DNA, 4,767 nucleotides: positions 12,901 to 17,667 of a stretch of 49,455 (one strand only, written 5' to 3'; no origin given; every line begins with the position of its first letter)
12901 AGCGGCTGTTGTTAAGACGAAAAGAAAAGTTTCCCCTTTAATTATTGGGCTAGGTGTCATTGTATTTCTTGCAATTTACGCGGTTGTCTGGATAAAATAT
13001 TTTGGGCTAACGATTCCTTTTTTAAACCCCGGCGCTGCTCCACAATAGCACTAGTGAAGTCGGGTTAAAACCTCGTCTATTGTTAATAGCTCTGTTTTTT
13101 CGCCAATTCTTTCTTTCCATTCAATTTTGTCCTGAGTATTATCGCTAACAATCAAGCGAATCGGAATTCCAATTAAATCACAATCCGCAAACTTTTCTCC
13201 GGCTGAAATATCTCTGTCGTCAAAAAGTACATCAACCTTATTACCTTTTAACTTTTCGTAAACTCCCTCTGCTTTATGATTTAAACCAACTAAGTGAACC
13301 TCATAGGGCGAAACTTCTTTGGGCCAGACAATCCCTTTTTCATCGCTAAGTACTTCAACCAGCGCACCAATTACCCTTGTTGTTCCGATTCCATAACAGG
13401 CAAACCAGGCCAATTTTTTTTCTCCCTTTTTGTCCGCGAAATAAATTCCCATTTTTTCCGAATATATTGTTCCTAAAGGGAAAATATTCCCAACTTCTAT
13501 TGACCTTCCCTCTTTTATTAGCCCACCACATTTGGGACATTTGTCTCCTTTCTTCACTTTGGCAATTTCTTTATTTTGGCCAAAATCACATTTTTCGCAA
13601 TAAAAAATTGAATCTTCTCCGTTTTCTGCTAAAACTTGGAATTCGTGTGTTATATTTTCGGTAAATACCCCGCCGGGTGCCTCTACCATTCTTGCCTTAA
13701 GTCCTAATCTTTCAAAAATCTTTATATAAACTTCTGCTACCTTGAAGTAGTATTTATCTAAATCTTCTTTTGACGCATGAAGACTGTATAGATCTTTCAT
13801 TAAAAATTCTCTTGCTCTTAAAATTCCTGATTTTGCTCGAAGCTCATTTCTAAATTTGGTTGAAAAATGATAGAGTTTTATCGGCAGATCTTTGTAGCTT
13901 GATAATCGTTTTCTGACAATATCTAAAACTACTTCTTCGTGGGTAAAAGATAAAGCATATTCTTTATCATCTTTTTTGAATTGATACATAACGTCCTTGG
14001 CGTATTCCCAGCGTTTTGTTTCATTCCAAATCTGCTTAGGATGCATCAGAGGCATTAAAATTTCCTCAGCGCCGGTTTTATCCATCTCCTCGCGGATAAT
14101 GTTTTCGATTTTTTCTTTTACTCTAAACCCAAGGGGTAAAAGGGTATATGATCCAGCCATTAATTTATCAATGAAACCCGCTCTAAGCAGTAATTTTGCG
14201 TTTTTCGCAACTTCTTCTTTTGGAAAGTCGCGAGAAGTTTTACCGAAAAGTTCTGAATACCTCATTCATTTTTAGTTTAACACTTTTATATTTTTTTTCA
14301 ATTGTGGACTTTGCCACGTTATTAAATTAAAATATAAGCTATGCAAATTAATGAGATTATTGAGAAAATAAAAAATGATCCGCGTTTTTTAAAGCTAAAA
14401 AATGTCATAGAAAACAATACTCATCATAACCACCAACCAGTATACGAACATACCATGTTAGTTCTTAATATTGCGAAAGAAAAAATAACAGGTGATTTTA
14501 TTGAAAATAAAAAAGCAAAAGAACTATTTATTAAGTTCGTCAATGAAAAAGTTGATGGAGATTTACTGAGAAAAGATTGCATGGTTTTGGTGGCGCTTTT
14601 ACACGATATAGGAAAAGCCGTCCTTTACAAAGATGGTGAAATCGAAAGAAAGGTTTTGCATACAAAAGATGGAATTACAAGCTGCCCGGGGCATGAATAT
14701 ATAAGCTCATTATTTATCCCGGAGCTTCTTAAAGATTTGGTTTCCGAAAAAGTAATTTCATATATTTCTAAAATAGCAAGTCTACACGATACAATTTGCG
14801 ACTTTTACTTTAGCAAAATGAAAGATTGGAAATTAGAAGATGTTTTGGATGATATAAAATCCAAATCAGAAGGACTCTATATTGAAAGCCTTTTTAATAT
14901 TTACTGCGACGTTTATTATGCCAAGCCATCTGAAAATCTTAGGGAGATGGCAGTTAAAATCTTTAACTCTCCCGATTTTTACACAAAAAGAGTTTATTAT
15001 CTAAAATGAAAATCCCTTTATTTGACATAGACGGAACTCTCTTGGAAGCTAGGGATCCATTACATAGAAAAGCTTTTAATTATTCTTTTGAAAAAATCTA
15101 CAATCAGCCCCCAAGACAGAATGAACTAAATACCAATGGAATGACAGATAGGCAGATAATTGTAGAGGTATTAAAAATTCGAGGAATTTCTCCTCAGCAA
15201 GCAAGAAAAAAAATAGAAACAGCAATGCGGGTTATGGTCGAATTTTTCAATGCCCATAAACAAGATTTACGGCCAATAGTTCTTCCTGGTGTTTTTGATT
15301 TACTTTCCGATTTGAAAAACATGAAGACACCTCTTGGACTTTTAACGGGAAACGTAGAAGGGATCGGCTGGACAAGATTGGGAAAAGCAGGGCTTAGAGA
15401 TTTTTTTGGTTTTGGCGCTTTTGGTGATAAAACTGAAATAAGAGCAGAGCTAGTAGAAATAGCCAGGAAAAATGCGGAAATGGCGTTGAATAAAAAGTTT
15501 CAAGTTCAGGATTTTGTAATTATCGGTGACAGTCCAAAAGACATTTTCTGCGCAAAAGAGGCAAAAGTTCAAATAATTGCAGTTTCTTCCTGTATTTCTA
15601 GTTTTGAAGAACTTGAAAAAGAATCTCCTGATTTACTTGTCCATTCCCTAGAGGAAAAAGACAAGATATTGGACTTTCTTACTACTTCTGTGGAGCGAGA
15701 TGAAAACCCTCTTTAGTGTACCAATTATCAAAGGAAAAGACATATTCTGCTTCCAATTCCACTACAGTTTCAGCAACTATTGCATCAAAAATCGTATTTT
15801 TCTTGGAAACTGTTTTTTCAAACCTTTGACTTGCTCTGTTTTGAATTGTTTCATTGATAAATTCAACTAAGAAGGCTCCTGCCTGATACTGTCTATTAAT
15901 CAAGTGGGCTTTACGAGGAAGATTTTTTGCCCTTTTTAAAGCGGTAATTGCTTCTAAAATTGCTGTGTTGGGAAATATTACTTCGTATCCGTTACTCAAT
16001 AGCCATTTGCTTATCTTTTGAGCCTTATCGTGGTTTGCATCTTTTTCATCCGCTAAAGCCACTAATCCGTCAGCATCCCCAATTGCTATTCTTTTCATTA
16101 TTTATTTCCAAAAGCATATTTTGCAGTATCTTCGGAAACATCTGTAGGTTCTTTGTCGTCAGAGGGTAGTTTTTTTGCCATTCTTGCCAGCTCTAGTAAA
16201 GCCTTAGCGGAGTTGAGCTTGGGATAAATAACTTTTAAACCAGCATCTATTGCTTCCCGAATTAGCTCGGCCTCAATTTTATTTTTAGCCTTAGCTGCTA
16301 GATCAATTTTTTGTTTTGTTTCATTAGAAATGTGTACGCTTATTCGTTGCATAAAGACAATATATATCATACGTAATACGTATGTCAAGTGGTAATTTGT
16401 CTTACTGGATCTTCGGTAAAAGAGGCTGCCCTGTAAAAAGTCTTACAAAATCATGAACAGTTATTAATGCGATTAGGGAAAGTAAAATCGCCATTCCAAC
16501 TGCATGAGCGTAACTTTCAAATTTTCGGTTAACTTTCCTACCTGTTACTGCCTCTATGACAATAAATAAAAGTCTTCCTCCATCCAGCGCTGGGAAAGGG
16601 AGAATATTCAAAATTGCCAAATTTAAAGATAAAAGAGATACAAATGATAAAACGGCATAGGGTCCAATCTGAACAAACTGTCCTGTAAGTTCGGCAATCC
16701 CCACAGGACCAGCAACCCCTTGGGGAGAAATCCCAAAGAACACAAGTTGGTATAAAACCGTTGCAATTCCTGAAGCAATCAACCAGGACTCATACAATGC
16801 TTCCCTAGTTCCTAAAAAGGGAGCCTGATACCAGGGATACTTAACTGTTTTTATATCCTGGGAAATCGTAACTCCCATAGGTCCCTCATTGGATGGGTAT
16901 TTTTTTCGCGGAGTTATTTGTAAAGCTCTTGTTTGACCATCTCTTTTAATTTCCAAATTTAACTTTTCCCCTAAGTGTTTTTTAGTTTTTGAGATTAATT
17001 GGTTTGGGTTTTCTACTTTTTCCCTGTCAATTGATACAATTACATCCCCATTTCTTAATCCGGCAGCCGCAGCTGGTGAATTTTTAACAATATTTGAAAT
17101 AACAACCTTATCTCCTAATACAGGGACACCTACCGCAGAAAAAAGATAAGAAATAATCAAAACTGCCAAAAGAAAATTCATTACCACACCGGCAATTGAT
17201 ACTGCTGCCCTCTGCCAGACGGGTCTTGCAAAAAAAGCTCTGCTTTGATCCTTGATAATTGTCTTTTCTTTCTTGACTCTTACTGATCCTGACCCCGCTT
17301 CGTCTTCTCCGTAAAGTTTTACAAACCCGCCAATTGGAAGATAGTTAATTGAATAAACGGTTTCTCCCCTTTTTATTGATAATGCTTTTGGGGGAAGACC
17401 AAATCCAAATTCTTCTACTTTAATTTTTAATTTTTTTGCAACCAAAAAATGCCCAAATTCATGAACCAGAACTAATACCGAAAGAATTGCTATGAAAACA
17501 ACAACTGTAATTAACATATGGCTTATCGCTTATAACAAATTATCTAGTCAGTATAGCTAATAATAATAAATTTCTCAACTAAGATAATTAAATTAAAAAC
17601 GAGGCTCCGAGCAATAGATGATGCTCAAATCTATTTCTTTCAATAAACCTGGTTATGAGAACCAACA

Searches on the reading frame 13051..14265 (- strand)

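Call 72: search_protein_families(library=pfam, proteins=[window:13051-14265:-], max_evalue=0.001)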
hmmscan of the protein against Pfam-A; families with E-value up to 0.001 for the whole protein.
window:13051-14265:- (404 aa): 2 families
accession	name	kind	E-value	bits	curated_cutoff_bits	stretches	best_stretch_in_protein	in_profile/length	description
PF00587.30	tRNA-synt_2b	-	4.7e-31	108.7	29.3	1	94-305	1-178/179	tRNA synthetase class II core domain (G, H, P, S and T)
PF03129.25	HGTP_anticodon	-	3.3e-12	46.8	21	1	328-403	14-91/94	Anticodon binding domain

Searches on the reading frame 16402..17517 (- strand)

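Call 72: search_protein_families(library=pfam, proteins=[window:16402-17517:-], max_evalue=0.001)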
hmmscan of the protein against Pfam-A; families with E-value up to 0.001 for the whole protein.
window:16402-17517:- (371 aa): 5 families
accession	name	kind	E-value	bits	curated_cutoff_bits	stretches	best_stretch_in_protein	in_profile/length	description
PF02163.28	Peptidase_M50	-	2.6e-57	194.2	27.2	1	8-348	2-221/221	Peptidase family M50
PF13180.12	PDZ_2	-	2.1e-12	47.6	27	1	133-201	9-78/80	PDZ domain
PF17820.7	PDZ_6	-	6.3e-12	45.5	27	1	139-192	1-54/54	PDZ domain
PF00595.29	PDZ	-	4.3e-08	33.9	23.2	1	136-172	25-61/81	PDZ domain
PF04495.20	GRASP55_65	-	1.4e-05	25.8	27.7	1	140-219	47-128/138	GRASP55/65 PDZ-like domain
